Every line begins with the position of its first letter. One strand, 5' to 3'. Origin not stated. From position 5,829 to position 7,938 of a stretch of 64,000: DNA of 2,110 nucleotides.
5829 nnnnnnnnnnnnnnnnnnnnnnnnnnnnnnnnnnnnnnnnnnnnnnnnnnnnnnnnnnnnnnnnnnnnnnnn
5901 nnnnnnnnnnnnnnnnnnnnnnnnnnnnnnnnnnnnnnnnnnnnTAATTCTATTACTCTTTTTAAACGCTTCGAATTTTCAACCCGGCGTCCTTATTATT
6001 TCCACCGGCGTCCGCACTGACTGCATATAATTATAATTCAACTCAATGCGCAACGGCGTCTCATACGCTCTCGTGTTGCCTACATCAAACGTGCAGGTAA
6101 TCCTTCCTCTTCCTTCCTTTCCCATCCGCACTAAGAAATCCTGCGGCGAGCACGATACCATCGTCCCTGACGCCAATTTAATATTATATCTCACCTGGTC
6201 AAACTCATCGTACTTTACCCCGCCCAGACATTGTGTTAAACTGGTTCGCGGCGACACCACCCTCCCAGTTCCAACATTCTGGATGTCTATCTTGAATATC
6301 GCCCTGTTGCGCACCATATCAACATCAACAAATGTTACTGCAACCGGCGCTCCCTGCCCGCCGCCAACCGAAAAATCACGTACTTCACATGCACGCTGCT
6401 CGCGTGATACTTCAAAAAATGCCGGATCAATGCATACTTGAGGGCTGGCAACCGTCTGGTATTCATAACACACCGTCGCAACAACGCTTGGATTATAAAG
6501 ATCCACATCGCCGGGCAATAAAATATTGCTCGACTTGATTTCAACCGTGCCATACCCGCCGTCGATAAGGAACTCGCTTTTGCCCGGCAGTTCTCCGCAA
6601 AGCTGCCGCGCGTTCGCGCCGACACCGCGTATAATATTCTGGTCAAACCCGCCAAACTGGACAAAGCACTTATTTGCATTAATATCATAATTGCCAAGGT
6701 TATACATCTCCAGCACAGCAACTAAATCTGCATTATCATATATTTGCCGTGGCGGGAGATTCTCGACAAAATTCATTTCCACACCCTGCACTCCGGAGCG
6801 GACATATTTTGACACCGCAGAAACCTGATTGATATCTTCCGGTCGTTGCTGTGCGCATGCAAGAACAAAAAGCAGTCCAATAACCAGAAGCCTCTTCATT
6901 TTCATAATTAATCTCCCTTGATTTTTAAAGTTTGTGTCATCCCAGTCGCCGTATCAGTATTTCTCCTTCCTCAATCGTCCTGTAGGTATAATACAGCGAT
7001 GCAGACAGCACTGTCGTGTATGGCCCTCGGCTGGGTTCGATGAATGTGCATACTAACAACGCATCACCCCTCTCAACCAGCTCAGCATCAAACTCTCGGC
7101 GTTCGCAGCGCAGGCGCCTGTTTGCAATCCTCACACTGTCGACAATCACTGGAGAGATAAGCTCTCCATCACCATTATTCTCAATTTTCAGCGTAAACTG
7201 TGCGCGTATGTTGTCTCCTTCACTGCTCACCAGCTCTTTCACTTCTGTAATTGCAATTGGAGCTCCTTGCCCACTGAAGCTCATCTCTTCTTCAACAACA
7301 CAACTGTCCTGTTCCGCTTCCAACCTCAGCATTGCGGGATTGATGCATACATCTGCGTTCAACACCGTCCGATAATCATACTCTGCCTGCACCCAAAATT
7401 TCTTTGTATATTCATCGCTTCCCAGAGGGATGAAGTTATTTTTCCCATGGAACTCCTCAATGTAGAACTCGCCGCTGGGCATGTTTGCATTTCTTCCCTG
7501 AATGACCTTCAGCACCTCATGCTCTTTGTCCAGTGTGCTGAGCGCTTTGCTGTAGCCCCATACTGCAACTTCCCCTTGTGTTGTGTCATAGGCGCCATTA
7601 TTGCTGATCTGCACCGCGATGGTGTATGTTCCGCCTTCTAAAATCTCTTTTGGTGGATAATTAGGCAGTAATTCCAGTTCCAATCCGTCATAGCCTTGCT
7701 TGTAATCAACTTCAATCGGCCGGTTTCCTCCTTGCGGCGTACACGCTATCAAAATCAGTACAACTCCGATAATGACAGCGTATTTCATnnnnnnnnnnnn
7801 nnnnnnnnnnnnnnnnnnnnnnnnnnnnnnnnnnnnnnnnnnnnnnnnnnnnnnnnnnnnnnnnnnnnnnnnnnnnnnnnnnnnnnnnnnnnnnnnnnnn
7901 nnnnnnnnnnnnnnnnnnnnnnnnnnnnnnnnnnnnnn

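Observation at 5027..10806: Five-gene cell-envelope cluster: three tandem Cys-conserved lipobox-like secreted paralogs, a polytopic membrane protein and a type-II anchored protein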

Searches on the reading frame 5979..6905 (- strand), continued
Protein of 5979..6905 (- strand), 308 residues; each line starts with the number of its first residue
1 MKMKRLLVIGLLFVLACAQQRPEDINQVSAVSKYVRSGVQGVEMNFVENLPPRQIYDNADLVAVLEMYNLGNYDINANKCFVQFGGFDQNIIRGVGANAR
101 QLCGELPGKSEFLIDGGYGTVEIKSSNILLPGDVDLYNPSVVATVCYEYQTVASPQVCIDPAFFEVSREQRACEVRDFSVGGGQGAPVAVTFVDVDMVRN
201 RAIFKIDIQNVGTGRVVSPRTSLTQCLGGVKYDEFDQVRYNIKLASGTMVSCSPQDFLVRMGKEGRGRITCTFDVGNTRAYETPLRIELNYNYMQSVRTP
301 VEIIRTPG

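Call 68: find_encoding_contigs(protein=P0001, flank=3000, max_places=1)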
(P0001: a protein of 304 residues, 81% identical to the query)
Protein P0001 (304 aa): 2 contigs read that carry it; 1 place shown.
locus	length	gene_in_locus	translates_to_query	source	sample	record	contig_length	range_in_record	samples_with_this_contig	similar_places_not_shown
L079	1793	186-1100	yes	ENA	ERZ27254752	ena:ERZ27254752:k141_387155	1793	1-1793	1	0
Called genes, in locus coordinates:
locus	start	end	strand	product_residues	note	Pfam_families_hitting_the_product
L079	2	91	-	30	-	?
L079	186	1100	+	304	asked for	-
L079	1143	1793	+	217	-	?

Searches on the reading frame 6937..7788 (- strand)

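Call 3: search_protein_families(library=pfam, proteins=[window:6937-7788:-], max_evalue=1)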
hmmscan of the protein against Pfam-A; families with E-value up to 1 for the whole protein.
window:6937-7788:- (283 aa): 3 families
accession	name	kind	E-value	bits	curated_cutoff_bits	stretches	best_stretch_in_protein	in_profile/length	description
PF07705.17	CARDB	-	0.019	15.6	22.7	1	43-76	9-42/101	CARDB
PF10983.13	DUF2793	-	0.075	13.4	27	1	43-78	22-55/87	Protein of unknown function (DUF2793)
PF12988.13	TraQ_transposon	-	0.091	13.2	27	1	5-72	7-64/133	TraQ conjugal transfer protein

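Call 4: search_protein_families(library=ncbifam, proteins=[window:6937-7788:-], max_evalue=1)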
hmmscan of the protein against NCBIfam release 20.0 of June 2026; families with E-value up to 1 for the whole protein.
window:6937-7788:- (283 aa): 0 families
